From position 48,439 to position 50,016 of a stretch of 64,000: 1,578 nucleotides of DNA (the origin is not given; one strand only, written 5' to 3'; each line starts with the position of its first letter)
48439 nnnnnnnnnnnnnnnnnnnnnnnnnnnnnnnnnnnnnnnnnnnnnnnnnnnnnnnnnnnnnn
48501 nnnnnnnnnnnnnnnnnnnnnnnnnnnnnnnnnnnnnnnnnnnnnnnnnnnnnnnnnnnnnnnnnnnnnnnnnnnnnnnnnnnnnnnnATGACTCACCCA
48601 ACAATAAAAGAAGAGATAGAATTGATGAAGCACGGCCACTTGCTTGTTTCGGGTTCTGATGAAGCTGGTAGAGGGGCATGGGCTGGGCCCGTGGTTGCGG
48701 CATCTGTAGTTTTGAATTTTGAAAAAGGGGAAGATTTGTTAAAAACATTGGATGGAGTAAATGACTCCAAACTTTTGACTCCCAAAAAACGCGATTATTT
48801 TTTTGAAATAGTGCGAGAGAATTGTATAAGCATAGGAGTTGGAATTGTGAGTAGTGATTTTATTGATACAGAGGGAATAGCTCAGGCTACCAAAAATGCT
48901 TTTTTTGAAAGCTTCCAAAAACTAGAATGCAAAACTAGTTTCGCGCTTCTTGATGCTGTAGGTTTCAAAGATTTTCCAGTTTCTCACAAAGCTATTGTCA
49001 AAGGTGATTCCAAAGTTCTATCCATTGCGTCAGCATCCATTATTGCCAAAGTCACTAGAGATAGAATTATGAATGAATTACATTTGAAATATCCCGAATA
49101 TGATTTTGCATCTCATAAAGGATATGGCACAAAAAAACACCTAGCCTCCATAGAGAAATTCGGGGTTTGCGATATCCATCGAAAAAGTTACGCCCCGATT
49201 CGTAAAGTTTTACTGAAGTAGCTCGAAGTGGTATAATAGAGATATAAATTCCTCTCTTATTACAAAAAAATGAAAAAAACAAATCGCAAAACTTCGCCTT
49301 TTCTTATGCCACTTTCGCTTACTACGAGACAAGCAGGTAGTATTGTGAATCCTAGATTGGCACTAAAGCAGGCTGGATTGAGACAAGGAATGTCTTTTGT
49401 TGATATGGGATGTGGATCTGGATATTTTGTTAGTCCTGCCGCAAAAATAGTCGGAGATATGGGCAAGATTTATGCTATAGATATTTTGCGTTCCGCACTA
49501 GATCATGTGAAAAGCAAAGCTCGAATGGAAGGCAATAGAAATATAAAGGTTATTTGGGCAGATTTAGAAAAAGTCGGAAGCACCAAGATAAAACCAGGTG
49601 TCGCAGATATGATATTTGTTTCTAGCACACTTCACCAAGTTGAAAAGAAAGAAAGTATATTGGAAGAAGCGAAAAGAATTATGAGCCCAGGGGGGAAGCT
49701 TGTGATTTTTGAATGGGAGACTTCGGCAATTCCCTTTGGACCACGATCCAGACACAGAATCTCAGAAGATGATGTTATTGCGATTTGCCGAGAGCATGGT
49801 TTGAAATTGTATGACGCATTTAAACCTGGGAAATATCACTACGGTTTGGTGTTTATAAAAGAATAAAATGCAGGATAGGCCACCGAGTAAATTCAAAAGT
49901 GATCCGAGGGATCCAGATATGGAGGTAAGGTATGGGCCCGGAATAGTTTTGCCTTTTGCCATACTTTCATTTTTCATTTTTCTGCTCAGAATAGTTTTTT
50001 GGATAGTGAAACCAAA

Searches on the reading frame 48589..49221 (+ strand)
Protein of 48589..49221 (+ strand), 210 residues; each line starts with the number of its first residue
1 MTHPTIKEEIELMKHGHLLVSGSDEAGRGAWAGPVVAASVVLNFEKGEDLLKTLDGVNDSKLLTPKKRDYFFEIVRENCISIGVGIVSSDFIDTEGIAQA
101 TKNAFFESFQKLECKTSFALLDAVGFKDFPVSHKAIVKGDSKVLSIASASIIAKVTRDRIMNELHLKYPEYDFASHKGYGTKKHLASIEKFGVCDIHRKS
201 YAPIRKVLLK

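Call 6: search_protein_families(library=pfam, proteins=[window:48589-49221:+], max_evalue=0.1)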
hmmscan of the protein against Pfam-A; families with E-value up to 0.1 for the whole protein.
window:48589-49221:+ (210 aa): 1 family
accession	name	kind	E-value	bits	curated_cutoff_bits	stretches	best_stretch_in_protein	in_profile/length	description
PF01351.25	RNase_HII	-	1.9e-34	119.7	25.8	1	22-202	2-197/199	Ribonuclease HII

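Call 10: find_related_loci(query=window:48589-49221:+, collection=genome_contigs, flank=10000)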
Query window:48589-49221:+ (210 aa) in genome_contigs; peptide patterns used: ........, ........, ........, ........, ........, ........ (x = any residue, [..] = any of these).
238 stretches matched a pattern; 45 encode a relative of the query (tblastn E <= 1e-3); 45 distinct loci.
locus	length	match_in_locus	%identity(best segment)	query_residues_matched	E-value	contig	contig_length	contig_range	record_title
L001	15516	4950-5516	49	9-201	1e-53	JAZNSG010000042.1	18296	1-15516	MAG: Clostridia bacterium isolate T1900044810_TS20190276.MAGScoT_cleanbin_000010 SGB_2778_k141_344815, whole genome shot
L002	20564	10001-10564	47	15-208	1e-52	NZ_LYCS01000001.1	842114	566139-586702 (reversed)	Oceanobacillus sp. Castelsardo contig_1, whole genome shotgun sequence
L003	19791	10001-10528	48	20-201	5e-50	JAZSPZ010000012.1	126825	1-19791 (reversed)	MAG: Lachnospiraceae bacterium isolate T1900044545_TS20190011.MAGScoT_cleanbin_000018 SGB_121_k141_3884647, whole genome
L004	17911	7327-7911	44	9-201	2e-49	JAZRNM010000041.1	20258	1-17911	MAG: Clostridia bacterium isolate T1900045410_YK20190100.MAGScoT_cleanbin_000007 SGB_7005_k141_2058119, whole genome sho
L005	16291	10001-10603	45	1-210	1e-48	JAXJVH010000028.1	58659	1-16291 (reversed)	MAG: Acutalibacteraceae bacterium isolate DOME_MAG_559 559_C0109_k141_211224, whole genome shotgun sequence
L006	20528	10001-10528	49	20-201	2e-48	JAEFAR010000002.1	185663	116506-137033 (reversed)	MAG: Lachnospiraceae bacterium isolate Tb.RUG.499 NODE_122_length_185663_cov_3.377393, whole genome shotgun sequence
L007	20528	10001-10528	46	20-201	1e-47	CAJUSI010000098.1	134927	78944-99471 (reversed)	MAG TPA_asm: uncultured Acetatifactor sp. isolate MGBC165149 genome assembly, contig: MGBC165149.98, whole genome shotgu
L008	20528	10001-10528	48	20-201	4e-47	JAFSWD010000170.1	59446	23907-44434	MAG: Lachnospiraceae bacterium isolate RGIG3528 Goat_Rumen.Co__c2328625, whole genome shotgun sequence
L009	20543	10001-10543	47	15-201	9e-47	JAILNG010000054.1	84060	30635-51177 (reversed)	MAG: Lachnospiraceae bacterium isolate RUI274 k141_101493_flag=0_multi=10.9988_len=84060, whole genome shotgun sequence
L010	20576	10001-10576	47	6-204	2e-46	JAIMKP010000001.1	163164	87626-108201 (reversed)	MAG: Desulfosporosinus sp. isolate GA_180221_E-2-1-MAG-50_16 NODE_16_length_163485_cov_10.300942, whole genome shotgun s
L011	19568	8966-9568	42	2-208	2e-46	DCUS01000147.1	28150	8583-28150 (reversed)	MAG TPA_asm: Syntrophaceae bacterium UBA2208 UBA2208_contig_645, whole genome shotgun sequence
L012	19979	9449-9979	45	19-201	2e-46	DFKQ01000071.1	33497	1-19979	MAG TPA_asm: Lachnospiraceae bacterium UBA3641 UBA3641_contig_44455, whole genome shotgun sequence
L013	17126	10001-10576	41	9-207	3e-46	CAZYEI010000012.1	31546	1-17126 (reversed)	MAG TPA_asm: uncultured Eubacteriales bacterium isolate SRP225648_co1_239 genome assembly, contig: NODE_2919_length_3154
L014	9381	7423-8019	41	5-201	1e-45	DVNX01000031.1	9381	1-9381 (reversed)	MAG TPA_asm: Candidatus Ornithoclostridium faecavium isolate 63 CHK106__C111453_L9381_ERR2241854, whole genome shotgun s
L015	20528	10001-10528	48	20-201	3e-45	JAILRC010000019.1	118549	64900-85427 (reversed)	MAG: Lachnospiraceae bacterium isolate RUI374 k141_9511215_flag=0_multi=10.9992_len=118549, whole genome shotgun sequenc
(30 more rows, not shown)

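Call 11: find_encoding_contigs(protein=window:48589-49221:+, flank=10000, max_places=10)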
Protein window:48589-49221:+ (210 aa): 3 contigs read that carry it; 2 places shown.
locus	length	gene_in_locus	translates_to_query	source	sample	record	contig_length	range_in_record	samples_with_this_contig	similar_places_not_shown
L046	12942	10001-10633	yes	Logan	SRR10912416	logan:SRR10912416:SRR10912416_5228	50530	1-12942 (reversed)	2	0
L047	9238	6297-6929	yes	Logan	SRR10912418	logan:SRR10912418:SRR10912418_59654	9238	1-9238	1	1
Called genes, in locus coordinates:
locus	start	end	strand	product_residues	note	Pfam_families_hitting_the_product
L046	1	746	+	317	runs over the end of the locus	PF01368:DHH, PF02272:DHHA1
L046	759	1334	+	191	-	PF00574:CLP_protease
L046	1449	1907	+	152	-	-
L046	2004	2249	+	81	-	-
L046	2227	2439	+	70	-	-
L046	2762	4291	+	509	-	PF12072:RNase_Y_N, PF26594:KH_NusA_2nd (faint), PF00013:KH_1, PF22891:KH_PNO1_2nd, PF08668:HDOD (faint), PF01966:HD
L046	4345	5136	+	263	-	PF00149:Metallophos, PF13277:YmdB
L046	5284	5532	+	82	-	-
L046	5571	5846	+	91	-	PF00216:Bac_DNA_binding, PF18291:HU-HIG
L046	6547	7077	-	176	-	-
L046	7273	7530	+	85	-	-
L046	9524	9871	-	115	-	-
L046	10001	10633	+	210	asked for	PF01351:RNase_HII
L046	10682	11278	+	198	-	PF01135:PCMT (weak), PF13489:Methyltransf_23, PF01209:Ubie_methyltran, PF01728:FtsJ (weak), PF13847:Methyltransf_31, PF08241:Methyltransf_11, PF08242:Methyltransf_12, PF13649:Methyltransf_25, +1 more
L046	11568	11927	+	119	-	PF02021:UPF0102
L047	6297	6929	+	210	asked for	PF01351:RNase_HII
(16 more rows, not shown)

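Call 13: find_homologous_proteins(query=window:48589-49221:+, max_evalue=1e-20)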
Query window:48589-49221:+ (210 aa): 7986 proteins with E <= 1e-20 among 8000 candidates; the best 120 are listed.
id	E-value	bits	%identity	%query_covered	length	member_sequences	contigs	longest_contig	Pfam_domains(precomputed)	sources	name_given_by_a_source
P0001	5.3e-134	462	100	100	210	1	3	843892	PF01351.26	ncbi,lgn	-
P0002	9.1e-111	386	82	100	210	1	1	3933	PF01351.26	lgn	-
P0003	8.1e-65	236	55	99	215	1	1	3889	PF01351.26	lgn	-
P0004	2.0e-64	235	54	99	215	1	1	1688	PF01351.26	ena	-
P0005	2.5e-64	235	53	99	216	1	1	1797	PF01351.26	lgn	-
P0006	2.1e-59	219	53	100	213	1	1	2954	PF01351.26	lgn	-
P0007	1.5e-55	206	53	98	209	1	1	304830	PF01351.26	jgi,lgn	jgi:ribonuclease HII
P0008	5.9e-55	204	49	97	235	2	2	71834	PF01351.26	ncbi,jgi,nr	ncbi:MAG: ribonuclease HII [Anaerolineae bacterium]|jgi:ribonuclease HII|nr:ribonuclease HII [Anaero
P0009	8.1e-54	200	50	97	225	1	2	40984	PF01351.26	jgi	jgi:ribonuclease HII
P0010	8.7e-54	200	49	96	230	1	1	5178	PF01351.26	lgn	-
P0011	1.6e-53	200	47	96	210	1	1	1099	PF01351.26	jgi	jgi:ribonuclease HII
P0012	2.0e-53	199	51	98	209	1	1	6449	PF01351.26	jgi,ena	jgi:ribonuclease HII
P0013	3.4e-53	198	46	97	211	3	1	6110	PF01351.26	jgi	-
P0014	3.6e-53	198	49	98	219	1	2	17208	PF01351.26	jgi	jgi:ribonuclease HII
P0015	3.8e-53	198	47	96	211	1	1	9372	PF01351.26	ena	-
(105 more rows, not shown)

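Call 15: find_encoding_contigs(protein=P0002, flank=10000)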
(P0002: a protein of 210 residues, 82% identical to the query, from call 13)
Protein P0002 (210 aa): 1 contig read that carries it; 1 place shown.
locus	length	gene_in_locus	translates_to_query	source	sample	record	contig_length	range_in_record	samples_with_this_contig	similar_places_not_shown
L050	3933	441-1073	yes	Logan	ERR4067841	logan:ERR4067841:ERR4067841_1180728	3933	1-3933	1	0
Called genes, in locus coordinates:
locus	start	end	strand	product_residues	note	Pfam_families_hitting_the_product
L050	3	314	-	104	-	?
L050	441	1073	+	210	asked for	PF01351:RNase_HII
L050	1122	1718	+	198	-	PF01135:PCMT, PF13489:Methyltransf_23, PF01209:Ubie_methyltran, PF01728:FtsJ (weak), PF13847:Methyltransf_31, PF08241:Methyltransf_11, PF08242:Methyltransf_12, PF13649:Methyltransf_25, +1 more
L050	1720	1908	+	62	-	-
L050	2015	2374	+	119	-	PF02021:UPF0102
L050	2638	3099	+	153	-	-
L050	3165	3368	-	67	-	-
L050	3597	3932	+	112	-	?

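Call 16: find_encoding_contigs(protein=P0003, flank=10000)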
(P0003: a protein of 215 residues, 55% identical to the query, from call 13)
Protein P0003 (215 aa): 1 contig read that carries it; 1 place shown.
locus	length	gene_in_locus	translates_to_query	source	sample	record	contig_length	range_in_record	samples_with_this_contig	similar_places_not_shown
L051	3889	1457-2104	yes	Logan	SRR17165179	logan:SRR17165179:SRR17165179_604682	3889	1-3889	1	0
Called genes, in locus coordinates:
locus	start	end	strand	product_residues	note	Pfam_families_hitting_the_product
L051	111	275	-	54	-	-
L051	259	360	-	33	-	-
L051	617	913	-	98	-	-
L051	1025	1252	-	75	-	-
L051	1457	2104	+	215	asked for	PF01351:RNase_HII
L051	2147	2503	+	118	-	PF05635:23S_rRNA_IVP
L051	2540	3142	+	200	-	PF05175:MTS, PF01135:PCMT (weak), PF13489:Methyltransf_23, PF01209:Ubie_methyltran, PF13847:Methyltransf_31, PF08241:Methyltransf_11, PF08242:Methyltransf_12, PF13649:Methyltransf_25, +1 more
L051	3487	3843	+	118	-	PF08378:NERD (weak), PF02021:UPF0102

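Call 17: find_encoding_contigs(protein=P0007, flank=10000)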
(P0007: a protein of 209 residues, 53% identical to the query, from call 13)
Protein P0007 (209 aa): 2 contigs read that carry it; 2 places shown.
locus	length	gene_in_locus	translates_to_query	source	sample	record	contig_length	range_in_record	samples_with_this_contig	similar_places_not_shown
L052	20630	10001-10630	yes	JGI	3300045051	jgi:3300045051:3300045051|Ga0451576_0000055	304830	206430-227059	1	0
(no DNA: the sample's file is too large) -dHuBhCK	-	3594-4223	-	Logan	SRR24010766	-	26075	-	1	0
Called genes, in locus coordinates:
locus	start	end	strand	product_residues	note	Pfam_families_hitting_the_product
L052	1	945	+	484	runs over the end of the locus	PF01425:Amidase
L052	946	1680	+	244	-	PF00160:Pro_isomerase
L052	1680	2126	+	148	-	-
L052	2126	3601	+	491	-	PF02934:GatB_N, PF02637:GatB_Yqey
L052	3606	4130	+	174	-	PF00924:MS_channel_2nd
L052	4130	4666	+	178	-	PF01725:Ham1p_like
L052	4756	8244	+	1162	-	PF02811:PHP, PF07733:DNA_pol3_alpha, PF17657:DNA_pol3_finger, PF14579:HHH_6, PF01336:tRNA_anti-codon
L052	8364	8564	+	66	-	-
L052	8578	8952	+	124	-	-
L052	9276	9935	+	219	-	PF01245:Ribosomal_L19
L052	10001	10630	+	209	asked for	PF01351:RNase_HII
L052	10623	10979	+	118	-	PF08378:NERD (weak), PF01939:NucS_C (weak), PF02021:UPF0102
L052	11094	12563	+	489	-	PF08529:NusA_N, PF00575:S1 (weak), PF13184:KH_NusA_1st, PF26594:KH_NusA_2nd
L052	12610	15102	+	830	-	PF02861:Clp_N, PF13191:AAA_16 (weak), PF00004:AAA, PF17871:AAA_lid_9, PF00004:AAA, PF07724:AAA_2, PF07728:AAA_5, PF10431:ClpB_D2-small, +8 more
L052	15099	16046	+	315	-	PF01938:TRAM (faint)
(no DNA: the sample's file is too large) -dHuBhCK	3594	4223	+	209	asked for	PF01351:RNase_HII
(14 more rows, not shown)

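Call 63: find_encoding_contigs(protein=P0006, flank=10000)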
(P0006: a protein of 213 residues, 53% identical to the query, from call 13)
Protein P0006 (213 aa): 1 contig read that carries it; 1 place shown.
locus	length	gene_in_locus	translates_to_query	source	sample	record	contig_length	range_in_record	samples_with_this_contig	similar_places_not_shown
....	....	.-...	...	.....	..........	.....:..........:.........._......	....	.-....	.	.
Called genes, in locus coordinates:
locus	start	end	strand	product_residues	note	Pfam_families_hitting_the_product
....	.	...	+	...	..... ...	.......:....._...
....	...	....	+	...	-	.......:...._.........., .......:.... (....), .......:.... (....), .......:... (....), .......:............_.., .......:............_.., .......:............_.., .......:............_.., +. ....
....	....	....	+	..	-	-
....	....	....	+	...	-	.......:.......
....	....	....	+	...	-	?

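Call 64: find_encoding_contigs(protein=P0005, flank=10000)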
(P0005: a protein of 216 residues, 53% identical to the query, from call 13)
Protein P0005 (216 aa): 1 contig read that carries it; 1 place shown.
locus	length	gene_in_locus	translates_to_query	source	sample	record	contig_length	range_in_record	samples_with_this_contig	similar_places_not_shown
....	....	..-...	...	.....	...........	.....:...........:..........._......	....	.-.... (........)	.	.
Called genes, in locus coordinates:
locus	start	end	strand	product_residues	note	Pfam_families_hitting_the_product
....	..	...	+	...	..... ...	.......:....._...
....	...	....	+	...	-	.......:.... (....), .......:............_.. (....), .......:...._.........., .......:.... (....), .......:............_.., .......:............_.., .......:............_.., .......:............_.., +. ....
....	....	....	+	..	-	-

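Call 65: find_encoding_contigs(protein=P0004, flank=10000)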
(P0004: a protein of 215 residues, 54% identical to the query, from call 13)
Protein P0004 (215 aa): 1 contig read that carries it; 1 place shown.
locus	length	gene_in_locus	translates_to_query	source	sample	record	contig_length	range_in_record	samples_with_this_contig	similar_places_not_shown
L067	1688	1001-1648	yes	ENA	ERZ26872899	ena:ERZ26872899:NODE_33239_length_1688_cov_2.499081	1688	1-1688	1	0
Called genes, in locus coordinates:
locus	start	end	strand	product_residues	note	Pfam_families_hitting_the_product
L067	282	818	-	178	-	-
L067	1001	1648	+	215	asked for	PF01351:RNase_HII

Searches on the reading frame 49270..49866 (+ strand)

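Call 6: search_protein_families(library=pfam, proteins=[window:49270-49866:+], max_evalue=0.1)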
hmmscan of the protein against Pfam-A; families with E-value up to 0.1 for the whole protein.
window:49270-49866:+ (198 aa): 21 families
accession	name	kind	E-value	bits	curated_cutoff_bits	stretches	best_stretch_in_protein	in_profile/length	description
PF13847.12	Methyltransf_31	-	4.7e-19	69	27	1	38-148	2-111/145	Methyltransferase domain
PF08241.18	Methyltransf_11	-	3e-15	57.1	21.2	1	44-146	1-95/95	Methyltransferase domain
PF01209.24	Ubie_methyltran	-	5.9e-14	52.4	20.1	1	33-152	41-157/233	ubiE/COQ5 methyltransferase family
PF13649.12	Methyltransf_25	-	5.6e-13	49.8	27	1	44-142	2-97/97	Methyltransferase domain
PF08242.18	Methyltransf_12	-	4e-10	40.8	30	1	44-144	1-98/98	Methyltransferase domain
PF13489.12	Methyltransf_23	-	1.1e-09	38.7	27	1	33-153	19-123/164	Methyltransferase domain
PF01135.25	PCMT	-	2.4e-07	31.2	20.3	1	34-126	68-157/210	Protein-L-isoaspartate(D-aspartate) O-methyltransferase (PCMT)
PF05175.20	MTS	-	3e-07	30.7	23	1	41-146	33-138/170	Methyltransferase small domain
PF01728.25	FtsJ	-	3.3e-06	27.6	24.1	1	32-145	13-136/181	FtsJ-like methyltransferase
PF01269.23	Fibrillarin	-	3.9e-05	23.4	27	1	31-146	63-174/227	Fibrillarin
PF02390.23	Methyltransf_4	-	6.4e-05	22.9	24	1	41-117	3-78/173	Putative methyltransferase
PF02475.24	TRM5-TYW2_MTfase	-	0.00037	20.9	28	1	39-132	36-128/164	TRM5/TYW2 methyltransferase domain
PF00891.24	Methyltransf_2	-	0.00045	20.1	22.3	1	22-157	45-175/210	O-methyltransferase domain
PF13578.12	Methyltransf_24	-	0.0036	18.6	26.3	1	45-145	2-101/105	Methyltransferase domain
PF02353.26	CMAS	-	0.0052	16.6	27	1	29-96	52-118/273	Mycolic acid cyclopropane synthetase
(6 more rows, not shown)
